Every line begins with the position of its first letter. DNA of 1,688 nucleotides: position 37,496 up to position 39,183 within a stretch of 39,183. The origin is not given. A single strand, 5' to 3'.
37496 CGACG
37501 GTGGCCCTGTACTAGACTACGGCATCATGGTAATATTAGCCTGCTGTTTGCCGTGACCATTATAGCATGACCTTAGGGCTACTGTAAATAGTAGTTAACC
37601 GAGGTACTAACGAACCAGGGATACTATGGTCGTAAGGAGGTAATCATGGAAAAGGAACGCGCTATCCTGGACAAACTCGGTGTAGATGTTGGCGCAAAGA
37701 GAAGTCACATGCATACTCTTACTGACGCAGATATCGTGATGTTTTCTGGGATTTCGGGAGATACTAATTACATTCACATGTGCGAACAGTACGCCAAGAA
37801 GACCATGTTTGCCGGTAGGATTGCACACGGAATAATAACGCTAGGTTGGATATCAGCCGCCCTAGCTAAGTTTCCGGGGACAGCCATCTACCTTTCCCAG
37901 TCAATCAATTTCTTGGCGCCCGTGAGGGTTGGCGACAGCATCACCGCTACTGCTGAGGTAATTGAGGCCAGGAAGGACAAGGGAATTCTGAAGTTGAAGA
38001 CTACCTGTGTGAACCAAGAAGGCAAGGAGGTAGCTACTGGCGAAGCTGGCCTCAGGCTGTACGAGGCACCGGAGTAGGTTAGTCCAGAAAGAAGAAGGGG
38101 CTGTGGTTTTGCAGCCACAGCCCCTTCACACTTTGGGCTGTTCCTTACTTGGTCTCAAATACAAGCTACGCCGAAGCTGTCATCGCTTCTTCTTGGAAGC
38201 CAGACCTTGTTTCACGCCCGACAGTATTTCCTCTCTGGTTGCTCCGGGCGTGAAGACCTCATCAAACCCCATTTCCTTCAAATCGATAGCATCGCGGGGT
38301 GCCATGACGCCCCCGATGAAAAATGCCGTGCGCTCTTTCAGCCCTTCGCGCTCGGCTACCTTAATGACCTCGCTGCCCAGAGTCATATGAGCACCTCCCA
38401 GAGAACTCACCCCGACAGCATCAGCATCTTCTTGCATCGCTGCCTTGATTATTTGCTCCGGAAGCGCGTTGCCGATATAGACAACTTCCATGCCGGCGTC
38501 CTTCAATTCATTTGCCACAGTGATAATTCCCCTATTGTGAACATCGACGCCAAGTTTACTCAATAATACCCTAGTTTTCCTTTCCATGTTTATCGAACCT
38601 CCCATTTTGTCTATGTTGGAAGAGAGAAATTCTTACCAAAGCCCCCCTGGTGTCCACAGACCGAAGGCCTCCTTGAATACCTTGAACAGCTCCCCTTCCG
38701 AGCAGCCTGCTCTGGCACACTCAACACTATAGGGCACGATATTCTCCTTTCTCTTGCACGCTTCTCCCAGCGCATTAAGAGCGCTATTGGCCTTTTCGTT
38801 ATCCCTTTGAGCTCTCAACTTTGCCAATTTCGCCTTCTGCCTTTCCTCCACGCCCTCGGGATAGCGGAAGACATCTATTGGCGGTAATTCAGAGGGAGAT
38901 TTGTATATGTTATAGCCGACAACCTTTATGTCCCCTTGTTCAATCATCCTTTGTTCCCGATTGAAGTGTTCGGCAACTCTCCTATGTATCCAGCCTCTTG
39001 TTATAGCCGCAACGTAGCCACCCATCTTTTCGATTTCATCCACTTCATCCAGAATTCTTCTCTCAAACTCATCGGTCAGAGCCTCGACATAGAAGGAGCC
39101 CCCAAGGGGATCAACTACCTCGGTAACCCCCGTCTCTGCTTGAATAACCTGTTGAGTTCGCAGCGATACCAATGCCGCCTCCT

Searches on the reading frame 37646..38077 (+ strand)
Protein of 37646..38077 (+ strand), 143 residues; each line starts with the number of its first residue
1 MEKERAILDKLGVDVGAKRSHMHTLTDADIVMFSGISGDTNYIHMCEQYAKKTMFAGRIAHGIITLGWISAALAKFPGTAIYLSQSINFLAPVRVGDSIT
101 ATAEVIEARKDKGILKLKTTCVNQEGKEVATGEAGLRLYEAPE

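Call 24: search_protein_families(library=pfam, proteins=[window:37646-38077:+], max_evalue=0.00001)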
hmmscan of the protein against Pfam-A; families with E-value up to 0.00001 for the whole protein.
window:37646-38077:+ (143 aa): 2 families
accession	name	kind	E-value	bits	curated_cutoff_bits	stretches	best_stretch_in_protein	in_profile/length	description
PF01575.25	MaoC_dehydratas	-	1.4e-23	83.2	27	1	21-114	14-110/123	MaoC like domain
PF03061.28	4HBT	-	1.2e-06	29.1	20.6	1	53-111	3-62/79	Thioesterase superfamily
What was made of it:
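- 37646..38077 (+): MaoC-type (R)-specific enoyl-CoA hydratase/dehydratase, divergent from the operon. Pfam MaoC_dehydratas 1.4e-23 (call 24).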

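Call 49: search_protein_families(library=ncbifam, proteins=[window:37646-38077:+], max_evalue=0.001)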
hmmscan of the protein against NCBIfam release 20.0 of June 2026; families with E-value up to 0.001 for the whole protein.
window:37646-38077:+ (143 aa): 6 families
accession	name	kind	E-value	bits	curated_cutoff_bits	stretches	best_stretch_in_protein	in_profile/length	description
NF006045.0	PRK08190.1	subfamily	1.1e-26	93.7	282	1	13-135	14-138/467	bifunctional enoyl-CoA hydratase/phosphate acetyltransferase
TIGR02278.1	PaaN-DH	equivalog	6.2e-15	54.5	562.8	1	19-131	535-655/664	phenylacetic acid degradation bifunctional protein PaaZ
NF040620.1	fused_HadA_HadB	exception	5.2e-13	49.1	350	1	21-78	208-265/329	fused (3R)-hydroxyacyl-ACP dehydratase subunits HadA/HadB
NF010246.0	PRK13693.1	equivalog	4.7e-09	36.3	203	1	14-105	10-102/142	(3R)-hydroxyacyl-ACP dehydratase subunit HadB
NF038241.1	RipB_Ich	equivalog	4.7e-07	29.9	340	1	23-140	39-164/175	(R)-specific enoyl-CoA hydratase RipB/Ich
TIGR02286.1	PaaD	equivalog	0.00018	21.7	118.9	1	80-130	57-105/114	hydroxyphenylacetyl-CoA thioesterase PaaI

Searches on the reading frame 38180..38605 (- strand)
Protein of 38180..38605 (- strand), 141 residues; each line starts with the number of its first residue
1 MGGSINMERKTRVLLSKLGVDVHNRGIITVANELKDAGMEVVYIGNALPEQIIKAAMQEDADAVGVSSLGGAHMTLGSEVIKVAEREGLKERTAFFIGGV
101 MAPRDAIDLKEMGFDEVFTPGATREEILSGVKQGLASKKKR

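Call 24: search_protein_families(library=pfam, proteins=[window:38180-38605:-], max_evalue=0.00001)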
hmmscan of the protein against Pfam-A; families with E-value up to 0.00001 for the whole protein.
window:38180-38605:- (141 aa): 1 family
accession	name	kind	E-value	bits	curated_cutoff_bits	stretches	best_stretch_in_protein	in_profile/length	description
PF02310.24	B12-binding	-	2.1e-18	66.8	32.1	1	12-126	2-118/121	B12 binding domain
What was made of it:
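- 38180..38605 (-): B12-binding small subunit of the mutase. Pfam B12-binding 2.1e-18 (call 24).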

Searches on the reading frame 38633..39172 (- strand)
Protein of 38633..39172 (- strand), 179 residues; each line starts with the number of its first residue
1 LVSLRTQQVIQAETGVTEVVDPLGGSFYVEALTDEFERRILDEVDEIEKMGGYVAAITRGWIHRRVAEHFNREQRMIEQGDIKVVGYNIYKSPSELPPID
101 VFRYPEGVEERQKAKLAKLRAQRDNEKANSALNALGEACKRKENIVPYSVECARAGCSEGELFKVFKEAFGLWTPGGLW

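Call 24: search_protein_families(library=pfam, proteins=[window:38633-39172:-], max_evalue=0.00001)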
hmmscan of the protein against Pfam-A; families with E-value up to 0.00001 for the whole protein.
window:38633-39172:- (179 aa): 1 family
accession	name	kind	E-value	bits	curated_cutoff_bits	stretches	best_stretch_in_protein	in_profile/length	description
PF01642.28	MM_CoA_mutase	-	1.7e-48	165.9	22.1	1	2-171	346-512/512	Methylmalonyl-CoA mutase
